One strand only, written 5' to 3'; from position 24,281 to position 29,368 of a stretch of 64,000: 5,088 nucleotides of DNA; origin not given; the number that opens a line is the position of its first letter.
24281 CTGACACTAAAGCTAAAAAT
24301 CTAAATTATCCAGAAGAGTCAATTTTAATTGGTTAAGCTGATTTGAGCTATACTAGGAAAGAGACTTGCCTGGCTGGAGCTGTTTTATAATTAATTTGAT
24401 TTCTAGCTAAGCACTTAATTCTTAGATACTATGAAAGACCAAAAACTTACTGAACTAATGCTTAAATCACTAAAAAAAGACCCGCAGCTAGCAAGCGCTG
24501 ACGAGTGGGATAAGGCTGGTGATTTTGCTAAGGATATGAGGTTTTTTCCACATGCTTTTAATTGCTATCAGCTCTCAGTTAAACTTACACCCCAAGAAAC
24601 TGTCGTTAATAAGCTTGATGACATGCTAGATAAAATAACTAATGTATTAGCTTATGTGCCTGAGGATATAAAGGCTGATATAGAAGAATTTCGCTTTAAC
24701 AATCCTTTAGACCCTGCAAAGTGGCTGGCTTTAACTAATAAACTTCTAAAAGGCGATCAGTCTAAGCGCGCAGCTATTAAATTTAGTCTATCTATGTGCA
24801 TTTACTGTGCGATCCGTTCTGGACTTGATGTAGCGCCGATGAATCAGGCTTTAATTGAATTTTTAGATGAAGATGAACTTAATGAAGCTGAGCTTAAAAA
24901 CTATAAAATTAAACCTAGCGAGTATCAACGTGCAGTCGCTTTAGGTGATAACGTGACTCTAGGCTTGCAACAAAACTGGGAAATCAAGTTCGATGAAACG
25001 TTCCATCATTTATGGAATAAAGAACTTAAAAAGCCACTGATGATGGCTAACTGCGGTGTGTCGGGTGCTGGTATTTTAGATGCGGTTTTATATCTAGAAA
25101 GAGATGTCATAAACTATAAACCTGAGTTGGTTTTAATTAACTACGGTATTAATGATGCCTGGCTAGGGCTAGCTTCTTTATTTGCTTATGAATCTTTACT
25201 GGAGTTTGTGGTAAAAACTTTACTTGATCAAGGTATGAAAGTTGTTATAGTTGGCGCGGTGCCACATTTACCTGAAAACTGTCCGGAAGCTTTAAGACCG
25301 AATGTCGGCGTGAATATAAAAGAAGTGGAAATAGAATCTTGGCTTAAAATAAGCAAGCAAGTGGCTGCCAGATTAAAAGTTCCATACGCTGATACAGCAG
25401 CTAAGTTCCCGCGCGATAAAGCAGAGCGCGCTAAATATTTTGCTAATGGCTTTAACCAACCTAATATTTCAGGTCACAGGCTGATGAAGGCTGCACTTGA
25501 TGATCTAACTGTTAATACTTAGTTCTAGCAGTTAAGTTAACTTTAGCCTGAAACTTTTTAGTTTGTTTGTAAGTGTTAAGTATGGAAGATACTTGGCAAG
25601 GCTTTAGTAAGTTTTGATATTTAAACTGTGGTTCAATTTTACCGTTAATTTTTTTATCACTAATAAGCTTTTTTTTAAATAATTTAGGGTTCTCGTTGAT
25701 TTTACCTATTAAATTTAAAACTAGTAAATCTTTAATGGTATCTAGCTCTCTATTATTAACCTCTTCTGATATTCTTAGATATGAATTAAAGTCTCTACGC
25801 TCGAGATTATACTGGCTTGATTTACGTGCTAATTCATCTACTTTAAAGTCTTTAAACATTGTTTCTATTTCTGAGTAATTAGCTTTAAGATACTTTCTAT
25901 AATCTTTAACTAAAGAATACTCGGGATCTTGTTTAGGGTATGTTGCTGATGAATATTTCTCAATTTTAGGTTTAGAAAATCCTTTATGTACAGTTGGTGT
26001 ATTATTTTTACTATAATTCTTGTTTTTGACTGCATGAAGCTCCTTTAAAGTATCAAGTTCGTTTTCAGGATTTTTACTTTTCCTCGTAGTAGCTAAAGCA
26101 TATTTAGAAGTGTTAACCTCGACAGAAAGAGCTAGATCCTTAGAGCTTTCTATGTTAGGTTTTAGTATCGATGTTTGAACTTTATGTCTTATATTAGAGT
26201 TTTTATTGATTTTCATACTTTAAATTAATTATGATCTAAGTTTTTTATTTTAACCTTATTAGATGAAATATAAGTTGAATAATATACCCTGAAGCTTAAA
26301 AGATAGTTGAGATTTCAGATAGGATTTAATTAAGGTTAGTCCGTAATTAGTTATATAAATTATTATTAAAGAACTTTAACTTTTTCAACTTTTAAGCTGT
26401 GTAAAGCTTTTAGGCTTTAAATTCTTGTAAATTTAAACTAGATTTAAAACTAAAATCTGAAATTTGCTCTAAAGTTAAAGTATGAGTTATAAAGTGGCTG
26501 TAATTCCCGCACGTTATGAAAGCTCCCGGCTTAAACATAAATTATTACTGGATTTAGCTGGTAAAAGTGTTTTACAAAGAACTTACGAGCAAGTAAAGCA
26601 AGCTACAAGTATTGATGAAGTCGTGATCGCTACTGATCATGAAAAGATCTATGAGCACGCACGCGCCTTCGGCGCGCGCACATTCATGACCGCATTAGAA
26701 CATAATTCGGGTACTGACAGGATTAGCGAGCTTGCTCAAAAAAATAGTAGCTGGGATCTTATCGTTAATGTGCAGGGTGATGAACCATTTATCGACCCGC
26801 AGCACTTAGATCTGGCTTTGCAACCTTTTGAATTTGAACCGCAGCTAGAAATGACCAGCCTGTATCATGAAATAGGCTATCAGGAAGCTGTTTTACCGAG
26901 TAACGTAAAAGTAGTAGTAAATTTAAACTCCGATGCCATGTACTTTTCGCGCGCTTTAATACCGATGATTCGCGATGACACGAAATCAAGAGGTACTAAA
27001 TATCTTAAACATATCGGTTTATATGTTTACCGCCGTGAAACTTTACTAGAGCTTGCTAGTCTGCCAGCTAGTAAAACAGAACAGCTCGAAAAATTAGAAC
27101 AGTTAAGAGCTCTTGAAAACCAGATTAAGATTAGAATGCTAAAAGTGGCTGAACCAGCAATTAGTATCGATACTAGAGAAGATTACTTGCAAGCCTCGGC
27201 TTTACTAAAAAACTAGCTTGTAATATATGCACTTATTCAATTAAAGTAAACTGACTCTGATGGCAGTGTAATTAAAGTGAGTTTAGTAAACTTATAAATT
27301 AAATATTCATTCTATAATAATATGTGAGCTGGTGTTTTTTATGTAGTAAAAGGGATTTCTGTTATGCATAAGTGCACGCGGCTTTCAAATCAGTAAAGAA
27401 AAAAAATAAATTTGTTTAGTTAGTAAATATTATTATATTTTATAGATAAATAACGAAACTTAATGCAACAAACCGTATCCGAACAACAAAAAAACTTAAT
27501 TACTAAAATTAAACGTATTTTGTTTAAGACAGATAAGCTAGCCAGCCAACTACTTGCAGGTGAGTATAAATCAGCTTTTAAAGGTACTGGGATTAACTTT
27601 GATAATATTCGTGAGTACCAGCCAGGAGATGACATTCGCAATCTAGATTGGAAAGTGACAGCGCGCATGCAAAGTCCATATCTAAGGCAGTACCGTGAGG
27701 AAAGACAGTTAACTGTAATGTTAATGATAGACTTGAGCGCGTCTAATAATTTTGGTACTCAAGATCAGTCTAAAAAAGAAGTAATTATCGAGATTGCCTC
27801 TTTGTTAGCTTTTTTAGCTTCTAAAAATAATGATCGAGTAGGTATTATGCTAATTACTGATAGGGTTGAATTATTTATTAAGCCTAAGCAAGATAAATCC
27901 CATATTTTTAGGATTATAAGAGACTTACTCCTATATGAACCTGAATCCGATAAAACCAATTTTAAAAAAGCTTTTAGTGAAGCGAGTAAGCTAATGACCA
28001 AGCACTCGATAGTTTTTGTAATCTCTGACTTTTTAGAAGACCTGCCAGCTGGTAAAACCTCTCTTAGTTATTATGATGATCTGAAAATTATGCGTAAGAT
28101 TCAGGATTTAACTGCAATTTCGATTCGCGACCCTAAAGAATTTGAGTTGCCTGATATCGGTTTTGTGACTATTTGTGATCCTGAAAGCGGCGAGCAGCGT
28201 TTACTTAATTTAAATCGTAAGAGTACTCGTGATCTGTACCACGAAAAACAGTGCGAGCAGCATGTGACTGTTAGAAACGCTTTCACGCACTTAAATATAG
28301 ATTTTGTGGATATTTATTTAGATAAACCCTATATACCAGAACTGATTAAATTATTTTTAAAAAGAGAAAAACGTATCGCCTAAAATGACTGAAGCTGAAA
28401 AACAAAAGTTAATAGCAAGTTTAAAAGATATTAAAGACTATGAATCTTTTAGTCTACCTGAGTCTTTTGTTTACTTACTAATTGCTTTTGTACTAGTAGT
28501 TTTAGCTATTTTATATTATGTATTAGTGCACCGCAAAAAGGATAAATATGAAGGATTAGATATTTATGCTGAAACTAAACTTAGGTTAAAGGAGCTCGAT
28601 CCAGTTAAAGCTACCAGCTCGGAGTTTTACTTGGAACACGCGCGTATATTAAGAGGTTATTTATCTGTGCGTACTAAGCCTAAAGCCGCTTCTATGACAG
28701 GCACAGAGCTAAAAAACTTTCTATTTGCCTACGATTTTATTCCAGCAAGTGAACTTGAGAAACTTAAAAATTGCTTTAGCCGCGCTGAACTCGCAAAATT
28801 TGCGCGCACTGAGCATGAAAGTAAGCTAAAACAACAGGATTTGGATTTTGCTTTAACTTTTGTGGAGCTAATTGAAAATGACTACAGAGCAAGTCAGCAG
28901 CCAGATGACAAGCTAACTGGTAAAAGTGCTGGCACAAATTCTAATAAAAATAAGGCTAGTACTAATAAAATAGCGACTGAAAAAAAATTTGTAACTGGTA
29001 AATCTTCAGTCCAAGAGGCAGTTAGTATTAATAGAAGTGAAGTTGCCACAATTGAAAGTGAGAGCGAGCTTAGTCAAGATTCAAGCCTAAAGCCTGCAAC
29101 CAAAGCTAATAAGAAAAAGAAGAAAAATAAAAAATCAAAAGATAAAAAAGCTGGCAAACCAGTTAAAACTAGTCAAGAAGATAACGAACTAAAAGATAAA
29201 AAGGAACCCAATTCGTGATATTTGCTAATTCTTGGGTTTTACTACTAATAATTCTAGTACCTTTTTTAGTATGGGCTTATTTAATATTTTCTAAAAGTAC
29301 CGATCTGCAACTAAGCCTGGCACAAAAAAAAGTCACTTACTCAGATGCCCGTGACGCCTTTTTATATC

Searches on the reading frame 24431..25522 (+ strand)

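Call 26: search_protein_families(library=pfam, proteins=[window:24431-25522:+], max_evalue=0.001)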
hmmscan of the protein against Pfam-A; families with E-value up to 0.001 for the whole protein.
window:24431-25522:+ (363 aa): 2 families
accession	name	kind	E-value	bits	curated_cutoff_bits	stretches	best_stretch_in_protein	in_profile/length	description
PF13472.12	Lipase_GDSL_2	-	8.7e-13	49.6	32.9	1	170-351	1-178/178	GDSL-like Lipase/Acylhydrolase family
PF00657.28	Lipase_GDSL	-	0.00014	22.5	23.6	1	197-347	28-182/208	GDSL-like Lipase/Acylhydrolase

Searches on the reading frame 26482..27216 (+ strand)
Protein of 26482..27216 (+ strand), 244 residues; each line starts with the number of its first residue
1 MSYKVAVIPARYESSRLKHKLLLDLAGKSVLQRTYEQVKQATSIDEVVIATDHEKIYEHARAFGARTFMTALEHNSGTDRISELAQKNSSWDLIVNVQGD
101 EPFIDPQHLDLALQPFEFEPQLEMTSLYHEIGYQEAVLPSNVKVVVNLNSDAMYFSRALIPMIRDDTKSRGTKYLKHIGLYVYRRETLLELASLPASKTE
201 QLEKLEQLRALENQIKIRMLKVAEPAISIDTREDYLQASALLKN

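Call 26: search_protein_families(library=pfam, proteins=[window:26482-27216:+], max_evalue=0.001)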
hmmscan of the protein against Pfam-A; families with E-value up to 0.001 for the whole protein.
window:26482-27216:+ (244 aa): 2 families
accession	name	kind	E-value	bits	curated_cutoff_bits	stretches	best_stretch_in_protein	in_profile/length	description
PF02348.25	CTP_transf_3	-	7.3e-49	166.9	22.6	1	5-217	1-217/217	Cytidylyltransferase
PF12804.13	NTP_transf_3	-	1.3e-10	42.1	27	1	14-119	9-114/160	MobA-like NTP transferase domain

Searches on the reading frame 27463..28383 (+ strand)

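Call 26: search_protein_families(library=pfam, proteins=[window:27463-28383:+], max_evalue=0.001)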
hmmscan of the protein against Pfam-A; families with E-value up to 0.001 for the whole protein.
window:27463-28383:+ (306 aa): 2 families
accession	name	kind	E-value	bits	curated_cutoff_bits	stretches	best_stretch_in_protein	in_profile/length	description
PF01882.25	DUF58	-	1.4e-67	227.5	23.4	1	49-266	2-213/216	Protein of unknown function DUF58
PF13519.12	VWA_2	-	5.8e-16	59.5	27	1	85-190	1-106/107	von Willebrand factor type A domain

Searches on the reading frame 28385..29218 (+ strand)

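Call 26: search_protein_families(library=pfam, proteins=[window:28385-29218:+], max_evalue=0.001)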
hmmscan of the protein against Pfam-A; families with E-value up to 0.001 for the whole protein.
window:28385-29218:+ (277 aa): 1 family
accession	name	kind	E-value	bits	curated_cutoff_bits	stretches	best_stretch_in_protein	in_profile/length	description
PF14316.11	DUF4381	-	1.3e-05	25.9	27.2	1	13-115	3-103/145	Domain of unknown function (DUF4381)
